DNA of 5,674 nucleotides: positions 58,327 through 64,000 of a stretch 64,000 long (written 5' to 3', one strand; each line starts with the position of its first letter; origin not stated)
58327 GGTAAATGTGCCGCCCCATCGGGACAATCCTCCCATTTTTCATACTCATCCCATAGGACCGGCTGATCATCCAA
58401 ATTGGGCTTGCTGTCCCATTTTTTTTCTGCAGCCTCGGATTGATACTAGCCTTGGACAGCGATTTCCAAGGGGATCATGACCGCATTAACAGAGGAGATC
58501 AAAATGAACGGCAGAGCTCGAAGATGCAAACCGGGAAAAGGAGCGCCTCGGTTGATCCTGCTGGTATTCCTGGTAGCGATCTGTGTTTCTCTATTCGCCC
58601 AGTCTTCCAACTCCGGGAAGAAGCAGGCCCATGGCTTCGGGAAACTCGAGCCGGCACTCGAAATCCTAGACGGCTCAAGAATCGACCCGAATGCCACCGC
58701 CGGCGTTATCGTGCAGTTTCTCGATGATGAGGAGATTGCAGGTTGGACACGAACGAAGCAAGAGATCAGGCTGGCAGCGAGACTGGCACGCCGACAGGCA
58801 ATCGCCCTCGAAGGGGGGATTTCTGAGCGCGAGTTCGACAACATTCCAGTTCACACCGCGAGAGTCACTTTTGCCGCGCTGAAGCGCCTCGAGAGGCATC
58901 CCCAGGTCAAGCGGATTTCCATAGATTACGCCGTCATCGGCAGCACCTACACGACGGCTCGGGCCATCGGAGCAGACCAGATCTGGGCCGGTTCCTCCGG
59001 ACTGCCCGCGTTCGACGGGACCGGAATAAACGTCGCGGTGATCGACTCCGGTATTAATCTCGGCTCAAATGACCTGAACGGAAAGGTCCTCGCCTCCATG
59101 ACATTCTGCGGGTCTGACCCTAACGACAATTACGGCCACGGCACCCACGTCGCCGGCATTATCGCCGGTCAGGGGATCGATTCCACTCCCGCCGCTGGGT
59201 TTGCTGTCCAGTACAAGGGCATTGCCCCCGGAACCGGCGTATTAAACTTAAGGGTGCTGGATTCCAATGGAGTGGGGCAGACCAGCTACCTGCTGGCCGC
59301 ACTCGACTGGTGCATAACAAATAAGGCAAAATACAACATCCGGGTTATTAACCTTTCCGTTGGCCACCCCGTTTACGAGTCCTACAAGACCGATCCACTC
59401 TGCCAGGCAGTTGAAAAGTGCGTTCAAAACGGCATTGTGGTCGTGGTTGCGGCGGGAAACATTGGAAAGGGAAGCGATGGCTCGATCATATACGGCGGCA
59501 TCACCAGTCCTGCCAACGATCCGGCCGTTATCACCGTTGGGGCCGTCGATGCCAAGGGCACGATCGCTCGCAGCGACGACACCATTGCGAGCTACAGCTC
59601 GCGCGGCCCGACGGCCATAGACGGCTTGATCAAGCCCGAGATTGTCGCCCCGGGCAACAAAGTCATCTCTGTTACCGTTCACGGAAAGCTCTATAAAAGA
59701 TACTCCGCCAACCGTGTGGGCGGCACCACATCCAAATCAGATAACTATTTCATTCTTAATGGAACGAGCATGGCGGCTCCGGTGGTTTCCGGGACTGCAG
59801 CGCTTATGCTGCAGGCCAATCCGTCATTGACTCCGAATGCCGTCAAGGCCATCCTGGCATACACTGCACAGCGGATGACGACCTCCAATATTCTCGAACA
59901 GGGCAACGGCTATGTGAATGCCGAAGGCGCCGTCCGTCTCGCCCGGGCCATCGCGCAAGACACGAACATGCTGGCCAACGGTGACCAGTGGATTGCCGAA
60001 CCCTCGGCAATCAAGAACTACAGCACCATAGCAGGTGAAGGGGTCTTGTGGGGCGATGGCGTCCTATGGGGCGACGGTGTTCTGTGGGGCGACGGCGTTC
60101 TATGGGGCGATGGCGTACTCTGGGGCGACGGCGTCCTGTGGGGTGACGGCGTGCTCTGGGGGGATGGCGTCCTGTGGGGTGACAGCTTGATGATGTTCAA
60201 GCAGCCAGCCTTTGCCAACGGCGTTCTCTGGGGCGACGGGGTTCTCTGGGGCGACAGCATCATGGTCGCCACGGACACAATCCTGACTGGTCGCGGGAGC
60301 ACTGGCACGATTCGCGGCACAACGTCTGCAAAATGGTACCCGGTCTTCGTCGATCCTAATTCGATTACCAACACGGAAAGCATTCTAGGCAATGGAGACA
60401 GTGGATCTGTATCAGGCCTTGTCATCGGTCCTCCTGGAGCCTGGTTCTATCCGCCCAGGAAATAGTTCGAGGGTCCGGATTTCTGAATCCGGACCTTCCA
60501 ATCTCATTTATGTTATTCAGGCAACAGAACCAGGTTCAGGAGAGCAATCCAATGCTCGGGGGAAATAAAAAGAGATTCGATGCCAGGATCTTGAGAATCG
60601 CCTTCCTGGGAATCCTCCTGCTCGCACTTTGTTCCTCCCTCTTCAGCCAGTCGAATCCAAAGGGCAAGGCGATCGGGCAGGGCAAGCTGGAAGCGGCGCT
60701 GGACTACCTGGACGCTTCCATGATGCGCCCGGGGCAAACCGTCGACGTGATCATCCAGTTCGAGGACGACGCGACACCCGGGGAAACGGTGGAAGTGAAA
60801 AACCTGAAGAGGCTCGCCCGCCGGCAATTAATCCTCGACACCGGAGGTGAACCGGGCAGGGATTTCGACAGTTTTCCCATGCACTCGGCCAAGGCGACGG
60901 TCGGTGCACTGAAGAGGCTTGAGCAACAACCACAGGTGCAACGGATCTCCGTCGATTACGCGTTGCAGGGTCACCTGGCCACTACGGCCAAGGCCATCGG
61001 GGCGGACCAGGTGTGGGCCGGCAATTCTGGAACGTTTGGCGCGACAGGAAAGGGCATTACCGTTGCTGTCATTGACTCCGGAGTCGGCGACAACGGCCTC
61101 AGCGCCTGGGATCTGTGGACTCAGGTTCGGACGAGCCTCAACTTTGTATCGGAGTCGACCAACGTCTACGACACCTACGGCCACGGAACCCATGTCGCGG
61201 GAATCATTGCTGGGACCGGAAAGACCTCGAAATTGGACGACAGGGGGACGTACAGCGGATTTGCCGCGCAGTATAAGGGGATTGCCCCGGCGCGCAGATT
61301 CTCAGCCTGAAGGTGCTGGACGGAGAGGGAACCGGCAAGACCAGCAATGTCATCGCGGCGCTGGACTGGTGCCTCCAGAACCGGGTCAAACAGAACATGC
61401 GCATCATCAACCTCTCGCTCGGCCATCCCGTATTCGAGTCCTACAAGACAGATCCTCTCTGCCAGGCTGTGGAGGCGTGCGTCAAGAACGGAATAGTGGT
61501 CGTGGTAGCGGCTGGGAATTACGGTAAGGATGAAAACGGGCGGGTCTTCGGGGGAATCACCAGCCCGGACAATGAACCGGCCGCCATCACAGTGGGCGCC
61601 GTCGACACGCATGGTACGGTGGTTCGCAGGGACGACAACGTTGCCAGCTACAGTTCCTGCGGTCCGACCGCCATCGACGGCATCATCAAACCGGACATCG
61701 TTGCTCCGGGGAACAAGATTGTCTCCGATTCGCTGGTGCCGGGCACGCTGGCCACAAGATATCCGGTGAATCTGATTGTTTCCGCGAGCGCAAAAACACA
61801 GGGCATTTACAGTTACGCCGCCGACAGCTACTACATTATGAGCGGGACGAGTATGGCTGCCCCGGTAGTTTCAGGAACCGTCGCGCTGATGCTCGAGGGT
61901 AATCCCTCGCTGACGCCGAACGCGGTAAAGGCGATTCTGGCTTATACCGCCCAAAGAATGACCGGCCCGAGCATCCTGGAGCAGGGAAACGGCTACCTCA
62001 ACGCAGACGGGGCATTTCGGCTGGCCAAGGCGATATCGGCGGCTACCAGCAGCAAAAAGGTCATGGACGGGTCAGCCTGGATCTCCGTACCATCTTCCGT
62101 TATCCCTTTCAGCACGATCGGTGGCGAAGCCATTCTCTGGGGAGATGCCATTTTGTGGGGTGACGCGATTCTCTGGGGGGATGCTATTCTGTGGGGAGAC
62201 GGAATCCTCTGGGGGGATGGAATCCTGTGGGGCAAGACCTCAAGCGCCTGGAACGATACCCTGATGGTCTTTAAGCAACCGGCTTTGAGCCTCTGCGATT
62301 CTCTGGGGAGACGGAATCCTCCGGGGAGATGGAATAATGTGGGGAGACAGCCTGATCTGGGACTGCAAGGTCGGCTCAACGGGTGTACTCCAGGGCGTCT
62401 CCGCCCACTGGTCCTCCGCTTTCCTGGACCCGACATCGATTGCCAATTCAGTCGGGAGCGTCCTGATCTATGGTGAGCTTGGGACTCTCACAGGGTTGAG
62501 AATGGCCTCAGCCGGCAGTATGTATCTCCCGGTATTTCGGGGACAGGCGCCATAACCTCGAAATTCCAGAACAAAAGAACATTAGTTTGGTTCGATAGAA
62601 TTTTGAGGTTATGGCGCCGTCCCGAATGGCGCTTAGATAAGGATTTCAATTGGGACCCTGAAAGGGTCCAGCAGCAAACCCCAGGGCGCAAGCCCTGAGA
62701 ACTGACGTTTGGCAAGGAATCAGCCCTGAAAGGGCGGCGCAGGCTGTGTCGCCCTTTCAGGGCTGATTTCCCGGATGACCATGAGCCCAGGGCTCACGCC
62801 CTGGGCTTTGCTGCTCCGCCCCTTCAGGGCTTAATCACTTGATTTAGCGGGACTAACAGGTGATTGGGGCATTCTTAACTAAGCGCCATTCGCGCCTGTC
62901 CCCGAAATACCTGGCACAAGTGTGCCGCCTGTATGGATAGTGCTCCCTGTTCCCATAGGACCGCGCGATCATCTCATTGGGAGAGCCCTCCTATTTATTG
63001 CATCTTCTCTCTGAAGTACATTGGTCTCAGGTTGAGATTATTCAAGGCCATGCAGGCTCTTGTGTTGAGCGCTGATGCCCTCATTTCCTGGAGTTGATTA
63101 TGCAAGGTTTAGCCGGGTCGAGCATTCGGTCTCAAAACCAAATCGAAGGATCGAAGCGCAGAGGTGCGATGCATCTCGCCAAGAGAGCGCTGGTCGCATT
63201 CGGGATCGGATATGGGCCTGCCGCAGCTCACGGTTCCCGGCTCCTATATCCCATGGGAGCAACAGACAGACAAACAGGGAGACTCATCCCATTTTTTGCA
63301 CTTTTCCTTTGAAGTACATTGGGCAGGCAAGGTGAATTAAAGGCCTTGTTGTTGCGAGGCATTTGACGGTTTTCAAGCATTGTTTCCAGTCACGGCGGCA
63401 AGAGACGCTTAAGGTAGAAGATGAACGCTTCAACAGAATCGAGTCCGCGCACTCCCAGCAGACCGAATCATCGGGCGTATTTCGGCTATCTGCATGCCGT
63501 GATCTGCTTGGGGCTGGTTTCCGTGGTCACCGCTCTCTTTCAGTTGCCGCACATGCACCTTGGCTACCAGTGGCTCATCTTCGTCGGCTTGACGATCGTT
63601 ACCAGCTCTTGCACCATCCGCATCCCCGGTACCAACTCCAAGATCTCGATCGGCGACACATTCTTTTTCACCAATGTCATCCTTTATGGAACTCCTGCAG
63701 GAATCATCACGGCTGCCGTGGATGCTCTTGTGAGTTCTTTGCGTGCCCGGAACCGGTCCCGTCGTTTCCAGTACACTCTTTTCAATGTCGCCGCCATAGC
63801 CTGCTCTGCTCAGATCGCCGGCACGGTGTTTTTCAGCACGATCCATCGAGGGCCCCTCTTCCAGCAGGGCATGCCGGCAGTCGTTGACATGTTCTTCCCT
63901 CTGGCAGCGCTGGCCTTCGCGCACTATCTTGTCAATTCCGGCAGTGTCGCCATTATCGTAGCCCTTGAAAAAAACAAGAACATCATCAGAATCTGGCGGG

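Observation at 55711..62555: Three tandem S8 subtilases carrying an unassigned, invariant (G/A)(V/I)LWGD hexapeptide-repeat module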

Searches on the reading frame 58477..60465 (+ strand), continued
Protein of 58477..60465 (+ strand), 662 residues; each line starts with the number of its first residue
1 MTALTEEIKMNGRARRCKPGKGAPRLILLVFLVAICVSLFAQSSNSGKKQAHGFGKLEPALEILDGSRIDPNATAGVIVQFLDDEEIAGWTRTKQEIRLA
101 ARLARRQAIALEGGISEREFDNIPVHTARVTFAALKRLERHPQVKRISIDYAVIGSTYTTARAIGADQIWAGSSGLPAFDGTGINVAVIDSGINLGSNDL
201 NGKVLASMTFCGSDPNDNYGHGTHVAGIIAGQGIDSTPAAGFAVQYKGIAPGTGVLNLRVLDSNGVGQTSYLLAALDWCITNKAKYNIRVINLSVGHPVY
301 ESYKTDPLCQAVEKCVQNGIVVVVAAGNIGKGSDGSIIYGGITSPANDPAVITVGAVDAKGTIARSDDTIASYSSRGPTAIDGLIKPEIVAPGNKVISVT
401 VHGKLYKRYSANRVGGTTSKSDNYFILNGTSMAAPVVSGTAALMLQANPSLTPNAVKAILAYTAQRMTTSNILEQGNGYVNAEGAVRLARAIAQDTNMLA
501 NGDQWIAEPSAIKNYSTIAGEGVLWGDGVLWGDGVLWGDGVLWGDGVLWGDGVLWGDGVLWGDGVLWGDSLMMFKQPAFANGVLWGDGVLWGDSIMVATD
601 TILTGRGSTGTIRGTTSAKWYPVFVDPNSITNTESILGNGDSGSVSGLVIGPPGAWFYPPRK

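Call 94: find_encoding_contigs(protein=P0056, flank=4000, max_places=1)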
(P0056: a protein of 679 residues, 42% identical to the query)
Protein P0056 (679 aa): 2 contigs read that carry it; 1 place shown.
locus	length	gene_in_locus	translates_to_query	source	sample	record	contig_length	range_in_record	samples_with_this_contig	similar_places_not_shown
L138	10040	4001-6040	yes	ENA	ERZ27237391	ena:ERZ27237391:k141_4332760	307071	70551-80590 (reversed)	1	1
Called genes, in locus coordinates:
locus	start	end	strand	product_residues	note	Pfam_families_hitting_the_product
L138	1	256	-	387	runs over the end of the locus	PF17785:PUA_3, PF10672:Methyltrans_SAM, PF03602:Cons_hypoth95 (weak), PF05175:MTS, PF05958:tRNA_U5-meth_tr (weak), PF09445:Methyltransf_15, PF13649:Methyltransf_25, PF13847:Methyltransf_31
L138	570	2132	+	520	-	PF01590:GAF (weak), PF00989:PAS (faint), PF08448:PAS_4 (weak), PF13188:PAS_8 (faint), PF13426:PAS_9 (weak), PF00512:HisKA, PF02518:HATPase_c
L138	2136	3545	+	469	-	PF00072:Response_reg, PF00158:Sigma54_activat, PF14532:Sigma54_activ_2, PF25601:AAA_lid_14, PF02954:HTH_8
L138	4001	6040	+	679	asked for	PF00082:Peptidase_S8, PF25084:LbH_EIF2B (faint)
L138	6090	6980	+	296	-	PF13527:Acetyltransf_9 (faint), PF00583:Acetyltransf_1, PF13673:Acetyltransf_10, PF13508:Acetyltransf_7, PF08445:FR47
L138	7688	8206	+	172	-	-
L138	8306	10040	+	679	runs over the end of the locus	PF25546:DUF7925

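Call 95: find_encoding_contigs(protein=P0022, flank=4000, max_places=1)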
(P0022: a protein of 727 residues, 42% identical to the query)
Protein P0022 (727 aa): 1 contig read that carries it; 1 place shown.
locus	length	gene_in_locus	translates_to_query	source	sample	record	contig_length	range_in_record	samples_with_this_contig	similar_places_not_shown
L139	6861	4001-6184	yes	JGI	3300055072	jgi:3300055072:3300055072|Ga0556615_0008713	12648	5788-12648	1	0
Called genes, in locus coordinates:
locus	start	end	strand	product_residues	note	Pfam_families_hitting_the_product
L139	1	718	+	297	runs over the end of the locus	PF01261:AP_endonuc_2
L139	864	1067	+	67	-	PF00313:CSD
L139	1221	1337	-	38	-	-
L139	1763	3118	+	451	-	-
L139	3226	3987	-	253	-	-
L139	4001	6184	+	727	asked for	PF00082:Peptidase_S8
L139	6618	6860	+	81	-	?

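Call 97: find_encoding_contigs(protein=P0119, flank=3500, max_places=1)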
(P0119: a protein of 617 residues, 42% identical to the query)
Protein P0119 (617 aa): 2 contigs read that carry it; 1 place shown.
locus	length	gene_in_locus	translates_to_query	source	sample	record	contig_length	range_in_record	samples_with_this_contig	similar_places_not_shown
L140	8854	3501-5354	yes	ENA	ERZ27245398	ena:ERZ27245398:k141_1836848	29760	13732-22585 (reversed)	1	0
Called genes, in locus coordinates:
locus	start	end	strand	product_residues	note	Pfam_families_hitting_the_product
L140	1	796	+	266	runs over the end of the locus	PF00528:BPD_transp_1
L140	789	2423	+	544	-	PF00496:SBP_bac_5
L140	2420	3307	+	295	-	PF00005:ABC_tran, PF13304:AAA_21 (weak)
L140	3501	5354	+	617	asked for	PF00082:Peptidase_S8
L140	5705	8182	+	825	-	PF20972:MASE9 (weak), PF13487:HD_5, PF01966:HD, PF01590:GAF, PF13185:GAF_2, PF13492:GAF_3, PF00990:GGDEF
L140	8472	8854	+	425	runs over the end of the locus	PF17785:PUA_3, PF10672:Methyltrans_SAM, PF13489:Methyltransf_23 (weak), PF05175:MTS, PF09445:Methyltransf_15, PF13649:Methyltransf_25, PF13847:Methyltransf_31, PF08241:Methyltransf_11 (weak), +2 more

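Call 98: find_encoding_contigs(protein=P0127, flank=3500, max_places=1)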
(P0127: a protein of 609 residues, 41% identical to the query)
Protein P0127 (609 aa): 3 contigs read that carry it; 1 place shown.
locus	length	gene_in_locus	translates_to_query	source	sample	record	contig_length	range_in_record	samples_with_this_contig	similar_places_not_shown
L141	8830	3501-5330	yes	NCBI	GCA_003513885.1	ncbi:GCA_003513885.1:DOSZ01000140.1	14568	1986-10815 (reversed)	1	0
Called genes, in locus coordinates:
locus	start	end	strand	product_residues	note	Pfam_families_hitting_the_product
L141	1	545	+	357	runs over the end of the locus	PF00496:SBP_bac_5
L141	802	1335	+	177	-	PF00496:SBP_bac_5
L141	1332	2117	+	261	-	PF00005:ABC_tran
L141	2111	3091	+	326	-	PF00158:Sigma54_activat, PF14532:Sigma54_activ_2, PF07728:AAA_5 (weak), PF25601:AAA_lid_14, PF02954:HTH_8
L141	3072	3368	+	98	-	-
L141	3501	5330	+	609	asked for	PF00082:Peptidase_S8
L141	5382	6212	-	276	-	PF00106:adh_short, PF08659:KR, PF13561:adh_short_C2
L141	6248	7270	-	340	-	PF00155:Aminotran_1_2 (weak), PF01212:Beta_elim_lyase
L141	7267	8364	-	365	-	PF04055:Radical_SAM, PF06969:HemN_C (weak)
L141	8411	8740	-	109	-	PF01491:Frataxin_Cyay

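Call 99: find_encoding_contigs(protein=P0118, flank=3500, max_places=1)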
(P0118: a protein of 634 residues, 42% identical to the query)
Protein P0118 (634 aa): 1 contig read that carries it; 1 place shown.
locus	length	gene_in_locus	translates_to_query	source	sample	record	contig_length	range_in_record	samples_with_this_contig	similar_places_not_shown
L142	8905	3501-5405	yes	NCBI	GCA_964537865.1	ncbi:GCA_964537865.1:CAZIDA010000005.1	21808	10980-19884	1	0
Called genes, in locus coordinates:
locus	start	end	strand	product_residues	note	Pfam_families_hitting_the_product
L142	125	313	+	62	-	-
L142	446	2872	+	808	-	PF25919:BSH_CusB (faint), PF25917:BSH_RND (weak), PF25973:BSH_CzcB (weak), PF25881:HH_YBHG (faint), PF25954:Beta-barrel_RND_2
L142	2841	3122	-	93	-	-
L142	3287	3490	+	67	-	-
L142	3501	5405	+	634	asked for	PF00082:Peptidase_S8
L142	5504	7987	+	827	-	PF13487:HD_5, PF01966:HD, PF01590:GAF, PF13185:GAF_2, PF13492:GAF_3, PF00990:GGDEF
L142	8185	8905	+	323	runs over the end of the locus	PF19300:BPD_transp_1_N, PF00528:BPD_transp_1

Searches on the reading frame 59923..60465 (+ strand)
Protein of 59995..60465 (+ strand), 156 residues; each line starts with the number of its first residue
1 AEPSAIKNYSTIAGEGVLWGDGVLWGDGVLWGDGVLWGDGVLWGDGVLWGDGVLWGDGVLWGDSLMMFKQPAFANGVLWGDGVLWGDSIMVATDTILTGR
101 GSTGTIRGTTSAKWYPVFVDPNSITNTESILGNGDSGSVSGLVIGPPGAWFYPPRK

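Call 3: search_protein_families(library=pfam, proteins=[window:59995-60465:+], max_evalue=1)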
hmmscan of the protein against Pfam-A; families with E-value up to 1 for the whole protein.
window:59995-60465:+ (156 aa): 0 families

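Call 4: search_protein_families(library=ncbifam, proteins=[window:59995-60465:+], max_evalue=1)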
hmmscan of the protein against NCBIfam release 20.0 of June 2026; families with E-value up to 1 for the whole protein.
window:59995-60465:+ (156 aa): 0 families

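Call 38: predict_structure(alignment_id=A2)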
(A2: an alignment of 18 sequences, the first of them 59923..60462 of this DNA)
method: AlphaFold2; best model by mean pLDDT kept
length: 180 residues; sequences in the alignment: 18
mean_pLDDT: 47.3   pTM: 0.25
mean pLDDT of the five models: 47.3, 44.9, 41.6, 39.1, 38.7
residues with pLDDT >= 90: 0; 70-90: 16; 50-70: 61; < 50: 103
segments of 3 or more residues with pLDDT < 50: 44-128, 151-162, 177-179
pLDDT, mean of each block of 10 residues (from residue 1): 61 72 69 65 46 32 31 32 34 34 34 40 46 55 54 44 52 51
secondary structure, 60 per line:
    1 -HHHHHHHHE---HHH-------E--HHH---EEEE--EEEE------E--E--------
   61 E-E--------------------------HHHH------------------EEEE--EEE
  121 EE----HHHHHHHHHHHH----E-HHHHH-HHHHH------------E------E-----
elements in order: H2-9 E33-36 E39-42 H90-93 E112-115 E118-122 H127-138 H145-149 H151-155

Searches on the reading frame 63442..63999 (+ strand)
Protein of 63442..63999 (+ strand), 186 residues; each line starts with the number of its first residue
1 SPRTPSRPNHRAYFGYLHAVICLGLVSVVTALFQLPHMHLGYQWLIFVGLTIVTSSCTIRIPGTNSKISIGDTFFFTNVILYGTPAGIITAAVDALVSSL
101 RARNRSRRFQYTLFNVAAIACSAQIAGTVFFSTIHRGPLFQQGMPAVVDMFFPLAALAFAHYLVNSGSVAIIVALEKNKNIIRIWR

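Call 69: search_protein_families(library=pfam, proteins=[window:63442-63999:+], max_evalue=1)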
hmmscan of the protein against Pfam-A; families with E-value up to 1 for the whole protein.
window:63442-63999:+ (186 aa): 2 families
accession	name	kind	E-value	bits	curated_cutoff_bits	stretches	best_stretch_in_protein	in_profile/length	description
PF07155.17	ECF-ribofla_trS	-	0.0017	18.8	26.7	1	51-95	17-63/172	ECF-type riboflavin transporter, S component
PF20972.2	MASE9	-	0.0033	17.8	24.3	1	43-185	17-153/203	MASE9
